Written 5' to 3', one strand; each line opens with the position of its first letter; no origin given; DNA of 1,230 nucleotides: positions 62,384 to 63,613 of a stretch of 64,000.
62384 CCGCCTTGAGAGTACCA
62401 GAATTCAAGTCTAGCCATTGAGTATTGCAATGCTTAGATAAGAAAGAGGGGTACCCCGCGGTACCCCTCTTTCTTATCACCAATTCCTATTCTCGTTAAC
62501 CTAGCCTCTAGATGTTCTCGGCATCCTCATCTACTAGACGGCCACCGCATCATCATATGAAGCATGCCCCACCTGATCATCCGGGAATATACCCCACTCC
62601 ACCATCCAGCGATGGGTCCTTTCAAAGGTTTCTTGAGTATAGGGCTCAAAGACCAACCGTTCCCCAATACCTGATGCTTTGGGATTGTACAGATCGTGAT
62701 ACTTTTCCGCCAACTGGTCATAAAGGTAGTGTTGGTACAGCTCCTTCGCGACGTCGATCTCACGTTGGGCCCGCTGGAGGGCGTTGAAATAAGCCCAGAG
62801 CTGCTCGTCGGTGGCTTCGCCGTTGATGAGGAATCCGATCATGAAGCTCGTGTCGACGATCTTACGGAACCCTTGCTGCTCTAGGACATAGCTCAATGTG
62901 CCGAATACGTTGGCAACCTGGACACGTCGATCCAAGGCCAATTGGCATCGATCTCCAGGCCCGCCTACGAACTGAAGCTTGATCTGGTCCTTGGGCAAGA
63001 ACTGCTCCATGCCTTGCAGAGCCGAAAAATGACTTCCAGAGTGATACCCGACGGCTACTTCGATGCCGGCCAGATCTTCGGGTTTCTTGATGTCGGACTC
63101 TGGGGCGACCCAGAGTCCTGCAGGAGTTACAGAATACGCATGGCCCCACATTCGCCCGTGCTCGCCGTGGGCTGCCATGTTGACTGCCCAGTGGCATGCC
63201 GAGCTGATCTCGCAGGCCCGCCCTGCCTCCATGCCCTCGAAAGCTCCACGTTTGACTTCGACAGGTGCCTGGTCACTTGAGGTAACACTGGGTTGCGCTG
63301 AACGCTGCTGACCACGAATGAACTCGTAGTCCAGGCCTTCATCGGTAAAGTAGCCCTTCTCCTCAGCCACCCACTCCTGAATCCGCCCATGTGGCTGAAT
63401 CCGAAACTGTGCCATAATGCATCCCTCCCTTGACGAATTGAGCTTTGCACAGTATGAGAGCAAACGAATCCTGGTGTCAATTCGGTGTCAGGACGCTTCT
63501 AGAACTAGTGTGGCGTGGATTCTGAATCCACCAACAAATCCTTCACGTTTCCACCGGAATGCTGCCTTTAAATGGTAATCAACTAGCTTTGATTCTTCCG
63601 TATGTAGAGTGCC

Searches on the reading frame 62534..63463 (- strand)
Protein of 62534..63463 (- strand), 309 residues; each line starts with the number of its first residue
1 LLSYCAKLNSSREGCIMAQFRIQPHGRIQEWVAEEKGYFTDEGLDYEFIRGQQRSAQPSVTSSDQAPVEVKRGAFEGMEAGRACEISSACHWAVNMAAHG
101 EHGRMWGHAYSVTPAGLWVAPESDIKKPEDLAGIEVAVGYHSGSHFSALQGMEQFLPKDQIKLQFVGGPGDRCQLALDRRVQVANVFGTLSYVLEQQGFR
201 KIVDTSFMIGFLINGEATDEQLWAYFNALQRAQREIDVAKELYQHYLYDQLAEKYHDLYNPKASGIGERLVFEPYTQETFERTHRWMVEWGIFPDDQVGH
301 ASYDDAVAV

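Call 10: search_protein_families(library=pfam, proteins=[window:62534-63463:-], max_evalue=0.01)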
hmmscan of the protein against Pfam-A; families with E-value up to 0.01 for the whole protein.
window:62534-63463:- (309 aa): 1 family
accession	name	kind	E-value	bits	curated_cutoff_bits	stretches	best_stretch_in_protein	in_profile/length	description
PF09084.16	NMT1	-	2.1e-06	28.2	20.5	1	31-71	8-48/216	NMT1/THI5 like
